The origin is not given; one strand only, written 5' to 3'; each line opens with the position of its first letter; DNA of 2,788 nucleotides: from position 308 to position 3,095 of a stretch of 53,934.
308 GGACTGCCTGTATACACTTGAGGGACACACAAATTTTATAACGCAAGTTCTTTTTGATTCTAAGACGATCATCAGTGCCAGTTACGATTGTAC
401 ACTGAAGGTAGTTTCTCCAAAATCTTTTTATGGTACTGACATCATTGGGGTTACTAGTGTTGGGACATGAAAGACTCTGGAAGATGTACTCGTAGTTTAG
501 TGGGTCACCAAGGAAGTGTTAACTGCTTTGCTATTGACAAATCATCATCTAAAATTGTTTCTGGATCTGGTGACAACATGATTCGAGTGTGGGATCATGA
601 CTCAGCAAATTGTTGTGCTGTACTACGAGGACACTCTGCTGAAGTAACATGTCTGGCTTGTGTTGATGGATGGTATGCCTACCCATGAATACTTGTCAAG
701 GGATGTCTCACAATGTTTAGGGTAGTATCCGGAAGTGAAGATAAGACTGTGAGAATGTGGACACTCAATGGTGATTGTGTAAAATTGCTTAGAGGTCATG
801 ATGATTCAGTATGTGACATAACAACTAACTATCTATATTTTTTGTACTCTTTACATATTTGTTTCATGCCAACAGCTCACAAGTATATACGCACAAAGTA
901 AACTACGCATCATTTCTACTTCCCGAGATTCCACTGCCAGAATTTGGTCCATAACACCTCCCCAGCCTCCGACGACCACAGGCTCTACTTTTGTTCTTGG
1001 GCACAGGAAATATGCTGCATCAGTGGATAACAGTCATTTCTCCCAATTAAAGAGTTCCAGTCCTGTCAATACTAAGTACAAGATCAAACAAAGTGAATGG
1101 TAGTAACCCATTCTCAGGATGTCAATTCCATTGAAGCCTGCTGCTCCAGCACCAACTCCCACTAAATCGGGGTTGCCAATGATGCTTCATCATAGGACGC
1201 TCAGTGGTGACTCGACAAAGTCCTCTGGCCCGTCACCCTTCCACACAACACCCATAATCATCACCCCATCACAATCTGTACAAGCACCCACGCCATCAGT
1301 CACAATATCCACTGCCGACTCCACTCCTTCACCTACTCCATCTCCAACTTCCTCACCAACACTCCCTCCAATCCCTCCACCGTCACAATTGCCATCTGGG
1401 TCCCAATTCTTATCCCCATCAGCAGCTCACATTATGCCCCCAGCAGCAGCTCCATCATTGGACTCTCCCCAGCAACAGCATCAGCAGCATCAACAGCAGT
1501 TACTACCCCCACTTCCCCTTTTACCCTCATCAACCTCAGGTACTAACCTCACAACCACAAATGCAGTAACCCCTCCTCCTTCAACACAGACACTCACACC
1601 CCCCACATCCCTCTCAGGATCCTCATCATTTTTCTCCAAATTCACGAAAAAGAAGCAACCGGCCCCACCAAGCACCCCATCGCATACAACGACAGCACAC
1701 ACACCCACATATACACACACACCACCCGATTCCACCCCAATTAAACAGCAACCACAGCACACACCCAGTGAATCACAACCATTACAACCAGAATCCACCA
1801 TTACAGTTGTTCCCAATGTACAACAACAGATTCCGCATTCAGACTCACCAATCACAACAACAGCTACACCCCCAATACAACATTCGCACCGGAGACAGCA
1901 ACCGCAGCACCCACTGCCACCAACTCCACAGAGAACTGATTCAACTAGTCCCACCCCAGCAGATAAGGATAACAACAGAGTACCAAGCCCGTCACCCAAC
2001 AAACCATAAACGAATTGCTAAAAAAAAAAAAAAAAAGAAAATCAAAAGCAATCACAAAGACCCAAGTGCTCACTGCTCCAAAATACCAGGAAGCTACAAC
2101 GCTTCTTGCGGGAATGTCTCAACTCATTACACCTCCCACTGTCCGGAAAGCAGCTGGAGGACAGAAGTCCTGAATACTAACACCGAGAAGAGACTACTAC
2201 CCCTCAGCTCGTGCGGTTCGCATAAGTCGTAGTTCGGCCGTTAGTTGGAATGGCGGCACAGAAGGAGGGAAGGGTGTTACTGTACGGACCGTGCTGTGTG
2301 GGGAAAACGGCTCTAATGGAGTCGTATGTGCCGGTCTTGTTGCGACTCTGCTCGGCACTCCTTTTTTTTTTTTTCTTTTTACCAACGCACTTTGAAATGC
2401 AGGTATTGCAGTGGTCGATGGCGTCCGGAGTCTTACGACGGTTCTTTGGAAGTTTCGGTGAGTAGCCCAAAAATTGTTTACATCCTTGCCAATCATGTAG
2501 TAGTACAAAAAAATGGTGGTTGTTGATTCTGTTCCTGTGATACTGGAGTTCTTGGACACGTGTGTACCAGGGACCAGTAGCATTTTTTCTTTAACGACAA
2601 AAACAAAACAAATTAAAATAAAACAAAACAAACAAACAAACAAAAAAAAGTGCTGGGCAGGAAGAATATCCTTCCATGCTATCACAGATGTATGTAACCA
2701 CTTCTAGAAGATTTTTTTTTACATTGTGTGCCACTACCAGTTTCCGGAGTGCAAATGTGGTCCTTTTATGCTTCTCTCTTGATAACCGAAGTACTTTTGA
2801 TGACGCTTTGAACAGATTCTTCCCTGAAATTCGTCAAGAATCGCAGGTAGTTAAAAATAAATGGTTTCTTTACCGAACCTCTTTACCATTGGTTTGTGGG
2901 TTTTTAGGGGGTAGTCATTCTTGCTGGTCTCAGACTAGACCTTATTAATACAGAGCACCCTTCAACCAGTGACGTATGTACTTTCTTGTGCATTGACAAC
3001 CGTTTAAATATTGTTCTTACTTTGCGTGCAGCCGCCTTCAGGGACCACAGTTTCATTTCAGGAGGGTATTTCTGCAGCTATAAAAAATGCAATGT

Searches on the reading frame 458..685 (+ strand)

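Call 72: search_protein_families(library=pfam, proteins=[window:458-685:+], max_evalue=0.001)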
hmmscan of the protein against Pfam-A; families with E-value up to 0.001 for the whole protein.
window:458-685:+ (76 aa): 17 families
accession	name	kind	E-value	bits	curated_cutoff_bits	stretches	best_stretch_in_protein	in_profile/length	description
PF25173.1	Beta-prop_WDR3_1st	-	3.2e-14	53.5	154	1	2-69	56-122/184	WDR3 first beta-propeller domain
PF00400.38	WD40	-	7.2e-14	52.1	27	1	8-46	1-39/39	WD domain, G-beta repeat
PF24814.1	WD40_Prp19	-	3.1e-11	43.3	320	1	5-68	36-99/281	Prp19 WD40 domain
PF25174.1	Beta-prop_THOC3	-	2.2e-10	40.5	305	1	6-67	159-220/272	THOC3 beta-propeller domain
PF25172.1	Beta-prop_WDR3_2nd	-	4.3e-10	39.7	140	1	6-68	205-267/293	WDR3 second beta-propeller domain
PF25175.1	Beta-prop_WDR5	-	7.3e-10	39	250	1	2-65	79-141/296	WDR5 beta-propeller domain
PF24807.1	WD40_CDC20-Fz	-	8.3e-08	32.3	200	1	2-67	118-184/292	CDC20/Fizzy WD40 domain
PF24805.1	EIF3I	-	1.2e-07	31.6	200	1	13-61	47-95/324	EIF3I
PF24817.1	WD40_WDHD1_1st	-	1.4e-07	31.5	109.9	1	9-67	77-135/291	WDHD1 first WD40 domain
PF25391.1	WD40_Gbeta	-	6.3e-07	29.1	150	1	2-69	169-235/340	G protein beta WD-40 repeat protein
PF24782.2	WD40_MABP1-WDR62_2nd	-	9.3e-06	25.3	290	1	9-67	261-319/341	MABP1/WDR62 second WD40 domain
PF23409.1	Beta-prop_EML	-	5.5e-05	23.2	88.2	1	15-67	6-70/267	Echinoderm microtubule-associated protein first beta-propeller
PF25047.1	Beta-prop_TEP1_2nd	-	5.7e-05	22.8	89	0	6-49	78-121/255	TEP-1 second beta-propeller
PF25168.1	Beta-prop_WDR36-Utp21_2nd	-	9.4e-05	22.3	84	1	6-60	228-282/335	WDR36/Utp21 second beta-propeller domain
PF24796.1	WDR55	-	9.9e-05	22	200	1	2-69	122-188/296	WDR55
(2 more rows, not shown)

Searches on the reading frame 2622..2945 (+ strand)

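Call 72: search_protein_families(library=pfam, proteins=[window:2622-2945:+], max_evalue=0.001)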
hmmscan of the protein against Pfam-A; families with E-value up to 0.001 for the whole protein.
window:2622-2945:+ (108 aa): 1 family
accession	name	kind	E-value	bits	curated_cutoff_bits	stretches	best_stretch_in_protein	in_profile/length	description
PF00071.28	Ras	-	1.3e-05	25.2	21.6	0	33-75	61-102/162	Ras family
